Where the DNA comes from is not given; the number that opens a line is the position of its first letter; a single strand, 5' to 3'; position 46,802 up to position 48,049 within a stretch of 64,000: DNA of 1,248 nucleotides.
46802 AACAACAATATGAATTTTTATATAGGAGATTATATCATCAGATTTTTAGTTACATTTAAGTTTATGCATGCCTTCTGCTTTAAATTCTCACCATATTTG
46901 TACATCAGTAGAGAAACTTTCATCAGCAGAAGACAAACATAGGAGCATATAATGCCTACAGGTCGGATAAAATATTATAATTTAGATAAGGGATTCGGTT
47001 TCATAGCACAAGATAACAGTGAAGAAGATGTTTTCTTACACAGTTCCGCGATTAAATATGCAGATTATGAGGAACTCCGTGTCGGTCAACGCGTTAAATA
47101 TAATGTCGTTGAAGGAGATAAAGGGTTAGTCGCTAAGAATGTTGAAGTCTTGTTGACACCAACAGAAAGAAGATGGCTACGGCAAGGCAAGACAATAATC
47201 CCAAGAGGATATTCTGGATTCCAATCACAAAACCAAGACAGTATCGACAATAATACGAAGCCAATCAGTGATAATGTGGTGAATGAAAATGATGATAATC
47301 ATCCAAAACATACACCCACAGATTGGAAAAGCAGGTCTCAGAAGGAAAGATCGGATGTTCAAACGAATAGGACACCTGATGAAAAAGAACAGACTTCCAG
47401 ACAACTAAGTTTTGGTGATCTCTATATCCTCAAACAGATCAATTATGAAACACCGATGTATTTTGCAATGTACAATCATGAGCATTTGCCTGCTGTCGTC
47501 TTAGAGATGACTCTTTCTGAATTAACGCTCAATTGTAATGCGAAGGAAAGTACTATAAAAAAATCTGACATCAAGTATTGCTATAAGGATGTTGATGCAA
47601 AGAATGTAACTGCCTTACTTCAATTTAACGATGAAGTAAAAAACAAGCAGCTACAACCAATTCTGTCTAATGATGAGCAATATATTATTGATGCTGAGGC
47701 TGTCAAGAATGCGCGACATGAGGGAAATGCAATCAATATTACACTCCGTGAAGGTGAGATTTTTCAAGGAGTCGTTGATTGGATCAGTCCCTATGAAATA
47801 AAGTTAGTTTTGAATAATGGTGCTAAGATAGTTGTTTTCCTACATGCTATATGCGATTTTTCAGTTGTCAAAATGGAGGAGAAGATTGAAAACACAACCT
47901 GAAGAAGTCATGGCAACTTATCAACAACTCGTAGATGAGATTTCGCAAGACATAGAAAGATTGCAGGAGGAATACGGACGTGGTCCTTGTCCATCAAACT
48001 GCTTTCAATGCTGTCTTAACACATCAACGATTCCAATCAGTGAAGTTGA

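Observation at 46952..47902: Cold-shock domain fused to tandem Hfq/Sm-like domains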

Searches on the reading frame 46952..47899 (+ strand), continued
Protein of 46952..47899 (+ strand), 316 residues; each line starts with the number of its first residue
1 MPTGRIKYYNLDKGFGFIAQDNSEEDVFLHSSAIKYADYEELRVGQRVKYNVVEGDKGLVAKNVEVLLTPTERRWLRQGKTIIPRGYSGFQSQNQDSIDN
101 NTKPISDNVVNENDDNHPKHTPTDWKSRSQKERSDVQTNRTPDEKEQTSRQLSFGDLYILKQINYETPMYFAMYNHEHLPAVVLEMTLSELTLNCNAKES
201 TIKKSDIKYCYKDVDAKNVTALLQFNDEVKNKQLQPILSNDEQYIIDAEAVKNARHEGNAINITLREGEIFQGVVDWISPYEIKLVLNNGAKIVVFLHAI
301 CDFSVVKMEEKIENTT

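Call 26: fold_search(model_id=the predicted structure, library=pdb)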
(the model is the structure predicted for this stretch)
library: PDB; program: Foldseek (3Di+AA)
matches with E <= 10: 1439; with E <= 0.001: 32
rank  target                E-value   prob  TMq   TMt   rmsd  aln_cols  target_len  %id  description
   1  1mjc                  1.4e-05  1.00  0.19  0.78   2.4        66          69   47  CRYSTAL STRUCTURE OF CSPA, THE MAJOR COLD SHOCK PROTEIN OF ESCHERICHIA COLI (released 1994-06-22)
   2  1hza_A                3.5e-05  1.00  0.20  0.81   2.2        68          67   37  BACILLUS CALDOLYTICUS COLD-SHOCK PROTEIN MUTANTS TO STUDY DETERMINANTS OF PROTEIN STABILITY (released 2001-11-07)
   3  8xyf_B                4.4e-05  1.00  0.20  0.81   2.4        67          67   39  Crystal structure of Holo-PlyGRCS, a bacteriophage Endolysin in complex with Cold shock protein C (released 2025-01-01)
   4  1hzb_A                6.8e-05  1.00  0.18  0.76   2.5        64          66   39  BACILLUS CALDOLYTICUS COLD-SHOCK PROTEIN MUTANTS TO STUDY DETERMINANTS OF PROTEIN STABILITY (released 2001-11-07)
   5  3i2z_B                8.0e-05  1.00  0.20  0.81   2.3        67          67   42  Structure of cold shock protein E from Salmonella typhimurium (released 2009-12-22)
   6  1c9o_A                8.0e-05  1.00  0.19  0.81   2.3        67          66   39  CRYSTAL STRUCTURE ANALYSIS OF THE BACILLUS CALDOLYTICUS COLD SHOCK PROTEIN BC-CSP (released 2000-04-02)
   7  1i5f_A                8.9e-05  1.00  0.19  0.81   2.3        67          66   39  BACILLUS CALDOLYTICUS COLD-SHOCK PROTEIN MUTANTS TO STUDY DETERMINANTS OF PROTEIN STABILITY (released 2001-11-07)
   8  1hz9_A                8.9e-05  1.00  0.19  0.81   2.3        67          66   39  BACILLUS CALDOLYTICUS COLD-SHOCK PROTEIN MUTANTS TO STUDY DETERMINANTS OF PROTEIN STABILITY (released 2001-11-07)
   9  1hzc_A                9.9e-05  1.00  0.19  0.81   2.3        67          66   37  BACILLUS CALDOLYTICUS COLD-SHOCK PROTEIN MUTANTS TO STUDY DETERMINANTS OF PROTEIN STABILITY (released 2001-11-07)
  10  3pf4_A                9.9e-05  1.00  0.19  0.80   2.5        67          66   42  Crystal structure of Bs-CspB in complex with r(GUCUUUA) (released 2011-09-21)
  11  6szz                  1.3e-04  1.00  0.19  0.80   2.5        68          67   41  Crystal structure of Cold Shock Protein B (CspB) containing the modified residue 4-F-Trp (released 2020-02-26)
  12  3i2z_A                1.3e-04  1.00  0.18  0.72   3.6        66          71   42  Structure of cold shock protein E from Salmonella typhimurium (released 2009-12-22)
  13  5xv9_MODEL_1_A        1.3e-04  1.00  0.19  0.75   2.9        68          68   41  Solution Structure of Cold Shock Protein from Colwellia psychrerythraea (released 2018-07-04)
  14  2l15_MODEL_1_A        1.5e-04  1.00  0.19  0.74   2.9        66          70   47  Solution Structure of Cold Shock Protein CspA Using Combined NMR and CS-Rosetta method (released 2010-09-15)
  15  9xw3                  1.6e-04  1.00  0.19  0.46   9.5        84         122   34  CspB from Mycobacterium tuberculosis (released 2026-01-21)
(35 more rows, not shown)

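Call 49: find_related_loci(query=A1, collection=genome_contigs, flank=6000)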
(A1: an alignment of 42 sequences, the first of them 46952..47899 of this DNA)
Query A1 (316 aa) in genome_contigs; peptide patterns used: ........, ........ (x = any residue, [..] = any of these).
600 stretches matched a pattern (row limit reached: there are more); 592 encode a relative of the query (tblastn E <= 1e-3); the best 80 are kept; 80 distinct loci.
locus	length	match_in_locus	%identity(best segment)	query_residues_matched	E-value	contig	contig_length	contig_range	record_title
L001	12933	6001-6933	70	1-316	2e-150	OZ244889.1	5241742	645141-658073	MAG: Candidatus Poribacteria bacterium isolate e98e4a03-ae45-434a-8c9f-424be2589405 genome assembly, chromosome: 1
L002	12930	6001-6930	70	1-310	3e-148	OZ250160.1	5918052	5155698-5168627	MAG: Candidatus Poribacteria bacterium isolate 8ae7ebc5-6e71-4186-9c0c-d873ebd224b0 genome assembly, chromosome: 1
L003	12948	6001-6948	70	1-316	7e-147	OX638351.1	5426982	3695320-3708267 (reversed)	MAG: uncultured Poribacteria bacterium isolate d4690918-7cf6-4b6d-bcb0-07eb3c50a363 genome assembly, chromosome: 1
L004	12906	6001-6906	66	1-306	7e-135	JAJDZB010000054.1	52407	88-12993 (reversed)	MAG: Candidatus Poribacteria bacterium isolate jk18x34bins.64 k141_519893, whole genome shotgun sequence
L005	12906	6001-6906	67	1-306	8e-135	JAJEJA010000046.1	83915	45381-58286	MAG: Candidatus Poribacteria bacterium isolate p16x63bins.62 k141_424156, whole genome shotgun sequence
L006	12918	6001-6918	64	1-310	1e-130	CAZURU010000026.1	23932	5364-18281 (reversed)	MAG TPA_asm: uncultured bacterium isolate SRP109090_co2_4 genome assembly, contig: NODE_2863_length_23932_cov_7.846212,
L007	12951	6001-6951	61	1-305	7e-124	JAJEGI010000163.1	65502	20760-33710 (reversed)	MAG: Candidatus Poribacteria bacterium isolate p16x44bins.54 k141_2056337, whole genome shotgun sequence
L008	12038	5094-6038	57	1-312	1e-123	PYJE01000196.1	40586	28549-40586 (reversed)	MAG: Candidatus Poribacteria bacterium isolate AGPOR5 scf7180000041240, whole genome shotgun sequence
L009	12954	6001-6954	59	1-305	8e-123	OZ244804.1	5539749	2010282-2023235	MAG: Candidatus Poribacteria bacterium isolate 01d6ffbc-f1d2-4681-b35a-d9b575322fea genome assembly, chromosome: 1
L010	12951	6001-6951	59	1-305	4e-122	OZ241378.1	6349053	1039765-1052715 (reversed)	MAG: Candidatus Poribacteria bacterium isolate 8f0f5501-85a9-4e66-9deb-4e7c08d09c04 genome assembly, chromosome: 1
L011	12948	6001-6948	59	1-305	4e-121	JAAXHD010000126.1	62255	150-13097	MAG: Candidatus Poribacteria bacterium isolate Plut_88880 unfiltered_Plut_88880_genomic_contig_289381, whole genome shot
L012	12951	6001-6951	59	1-305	3e-120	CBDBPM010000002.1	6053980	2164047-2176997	MAG: Candidatus Poribacteria bacterium isolate 2ce76e30-9b7a-4682-b141-86baa08e5e2a genome assembly, contig: contig_2, w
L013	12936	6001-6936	57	1-300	9e-116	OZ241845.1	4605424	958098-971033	MAG: Candidatus Poribacteria bacterium isolate fbb172c3-de08-4f40-a2cc-29487177e2df genome assembly, chromosome: 1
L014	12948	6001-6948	44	1-310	1e-78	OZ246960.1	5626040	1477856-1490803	MAG: Candidatus Poribacteria bacterium isolate 0ebab745-6bcd-42b0-bac1-d05ba6febf80 genome assembly, chromosome: 1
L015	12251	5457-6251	30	1-303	2e-41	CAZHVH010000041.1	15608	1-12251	MAG TPA_asm: uncultured bacterium isolate binchicken_co6_520 genome assembly, contig: NODE_4058_length_15608_cov_15.6135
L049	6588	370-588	49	1-73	2e-15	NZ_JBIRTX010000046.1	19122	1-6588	Streptomyces sp. NPDC020681 NPDC020681_139_A3.ctg-0046, whole genome shotgun sequence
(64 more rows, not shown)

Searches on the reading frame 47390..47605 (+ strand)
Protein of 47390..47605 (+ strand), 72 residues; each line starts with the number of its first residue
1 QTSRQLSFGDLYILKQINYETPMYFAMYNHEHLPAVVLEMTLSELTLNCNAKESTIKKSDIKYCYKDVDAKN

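Call 13: search_solved_structures(query=A2, max_evalue=10, show_alignments=3)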
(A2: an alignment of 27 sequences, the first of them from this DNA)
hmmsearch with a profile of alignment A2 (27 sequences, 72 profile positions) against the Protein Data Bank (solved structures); distinct sequences matched with E-value up to 10: 0.

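Call 27: predict_structure(alignment_id=A2)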
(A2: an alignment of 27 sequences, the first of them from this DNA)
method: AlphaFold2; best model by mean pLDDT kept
length: 72 residues; sequences in the alignment: 27
mean_pLDDT: 78.2   pTM: 0.62
mean pLDDT of the five models: 78.2, 76.4, 73.4, 65.9, 60.7
residues with pLDDT >= 90: 3; 70-90: 57; 50-70: 8; < 50: 4
segments of 3 or more residues with pLDDT < 50: 70-72
pLDDT, mean of each block of 10 residues (from residue 1): 72 75 80 83 86 88 71 36
secondary structure, 60 per line:
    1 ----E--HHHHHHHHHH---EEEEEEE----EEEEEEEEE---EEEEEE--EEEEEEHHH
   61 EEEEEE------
elements in order: H8-17 E21-27 E32-40 E44-49 E52-57 E61-66

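Call 30: fold_search(model_id=the predicted structure, library=pdb)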
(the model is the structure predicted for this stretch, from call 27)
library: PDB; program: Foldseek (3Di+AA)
matches with E <= 10: 1243; with E <= 0.001: 0
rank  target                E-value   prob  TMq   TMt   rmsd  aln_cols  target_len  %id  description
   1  5dy9_C                4.4e-03  1.00  0.65  0.81   2.9        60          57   15  Y68T Hfq from Methanococcus jannaschii in complex with AMP (released 2016-09-28)
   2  3qsu_E                6.2e-03  1.00  0.64  0.74   3.1        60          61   22  Structure of Staphylococcus aureus Hfq in complex with A7 RNA (released 2012-09-12)
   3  4x9c_D                7.0e-03  1.00  0.65  0.78   6.5        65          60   15  1.4A crystal structure of Hfq from Methanococcus jannaschii (released 2014-12-24)
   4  4noy_D                7.4e-03  1.00  0.63  0.66   4.8        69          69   13  Crystal structure of Listeria monocytogenes Hfq F43W (released 2014-09-10)
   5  4nl3_B                7.4e-03  1.00  0.65  0.66   6.7        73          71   16  Crystal Structure of Listeria monocytogenes Hfq in complex with U6 RNA (released 2014-09-10)
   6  2qtx_D                7.8e-03  1.00  0.65  0.83   2.8        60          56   15  Crystal structure of an Hfq-like protein from Methanococcus jannaschii (released 2007-11-06)
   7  4nl2_A                7.8e-03  1.00  0.65  0.65   5.3        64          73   17  Crystal Structure of Listeria monocytogenes Hfq (released 2014-09-10)
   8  5dy9_E                8.8e-03  1.00  0.65  0.77   7.8        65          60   14  Y68T Hfq from Methanococcus jannaschii in complex with AMP (released 2016-09-28)
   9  4x9d_D                1.0e-02  1.00  0.65  0.79   2.8        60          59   17  High-resolution structure of Hfq from Methanococcus jannaschii in complex with UMP (released 2015-12-23)
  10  4nl2_C                1.0e-02  1.00  0.69  0.67   5.4        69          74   12  Crystal Structure of Listeria monocytogenes Hfq (released 2014-09-10)
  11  5dy9_I                1.2e-02  1.00  0.65  0.79   2.9        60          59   15  Y68T Hfq from Methanococcus jannaschii in complex with AMP (released 2016-09-28)
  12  2qtx_B                1.3e-02  1.00  0.64  0.79   2.0        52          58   19  Crystal structure of an Hfq-like protein from Methanococcus jannaschii (released 2007-11-06)
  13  4noy_F                1.3e-02  1.00  0.67  0.65   5.3        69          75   19  Crystal structure of Listeria monocytogenes Hfq F43W (released 2014-09-10)
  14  4noy_C                1.3e-02  1.00  0.62  0.61   5.6        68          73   18  Crystal structure of Listeria monocytogenes Hfq F43W (released 2014-09-10)
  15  1kq2_B                1.5e-02  1.00  0.64  0.74   2.6        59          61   22  Crystal Structure of an Hfq-RNA Complex (released 2002-07-05)
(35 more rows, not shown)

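Call 43: search_solved_structures(query=A5, max_evalue=10, show_alignments=3)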
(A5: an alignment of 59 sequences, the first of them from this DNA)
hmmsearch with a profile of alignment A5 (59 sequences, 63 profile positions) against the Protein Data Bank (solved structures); distinct sequences matched with E-value up to 10: 19.
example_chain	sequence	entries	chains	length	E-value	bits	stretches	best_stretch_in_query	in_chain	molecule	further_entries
4nl2_D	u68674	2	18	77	0.00021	24.4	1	2-55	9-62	Protein hfq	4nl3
4noy_D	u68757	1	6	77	0.00086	22.4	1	2-55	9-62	Protein Hfq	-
1kq1_A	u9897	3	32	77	0.0037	20.4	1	3-54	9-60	Host Factor for Q beta | RNA chaperone Hfq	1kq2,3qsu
3ahu_A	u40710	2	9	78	0.017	18.2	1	2-55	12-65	Protein hfq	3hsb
7oh8_A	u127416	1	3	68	0.03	17.5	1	5-55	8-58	RNA-binding protein Hfq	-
7ogw_A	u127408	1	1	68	0.034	17.3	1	5-55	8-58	RNA-binding protein Hfq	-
2qtx_A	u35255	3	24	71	0.035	17.3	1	17-57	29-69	Uncharacterized protein MJ1435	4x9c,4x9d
7og8_A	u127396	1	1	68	0.038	17.2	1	5-55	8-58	RNA-binding protein Hfq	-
6gwk_A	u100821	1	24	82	0.039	17.1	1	5-54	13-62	RNA-binding protein Hfq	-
5szd_A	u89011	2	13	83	0.077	16.2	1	2-54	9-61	RNA-binding protein Hfq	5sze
2x4j_A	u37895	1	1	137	0.13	15.4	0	16-51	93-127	HYPOTHETICAL PROTEIN ORF137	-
5dy9_A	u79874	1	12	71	0.31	14.2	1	17-54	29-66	Hfq-like protein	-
6xyj_AAA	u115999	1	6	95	0.51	13.5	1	3-46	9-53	RNA-binding protein Hfq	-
6o1k_C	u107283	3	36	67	0.9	12.7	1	3-44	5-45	RNA-binding protein Hfq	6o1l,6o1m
8p91_A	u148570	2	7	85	1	12.6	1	7-54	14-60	RNA-binding protein Hfq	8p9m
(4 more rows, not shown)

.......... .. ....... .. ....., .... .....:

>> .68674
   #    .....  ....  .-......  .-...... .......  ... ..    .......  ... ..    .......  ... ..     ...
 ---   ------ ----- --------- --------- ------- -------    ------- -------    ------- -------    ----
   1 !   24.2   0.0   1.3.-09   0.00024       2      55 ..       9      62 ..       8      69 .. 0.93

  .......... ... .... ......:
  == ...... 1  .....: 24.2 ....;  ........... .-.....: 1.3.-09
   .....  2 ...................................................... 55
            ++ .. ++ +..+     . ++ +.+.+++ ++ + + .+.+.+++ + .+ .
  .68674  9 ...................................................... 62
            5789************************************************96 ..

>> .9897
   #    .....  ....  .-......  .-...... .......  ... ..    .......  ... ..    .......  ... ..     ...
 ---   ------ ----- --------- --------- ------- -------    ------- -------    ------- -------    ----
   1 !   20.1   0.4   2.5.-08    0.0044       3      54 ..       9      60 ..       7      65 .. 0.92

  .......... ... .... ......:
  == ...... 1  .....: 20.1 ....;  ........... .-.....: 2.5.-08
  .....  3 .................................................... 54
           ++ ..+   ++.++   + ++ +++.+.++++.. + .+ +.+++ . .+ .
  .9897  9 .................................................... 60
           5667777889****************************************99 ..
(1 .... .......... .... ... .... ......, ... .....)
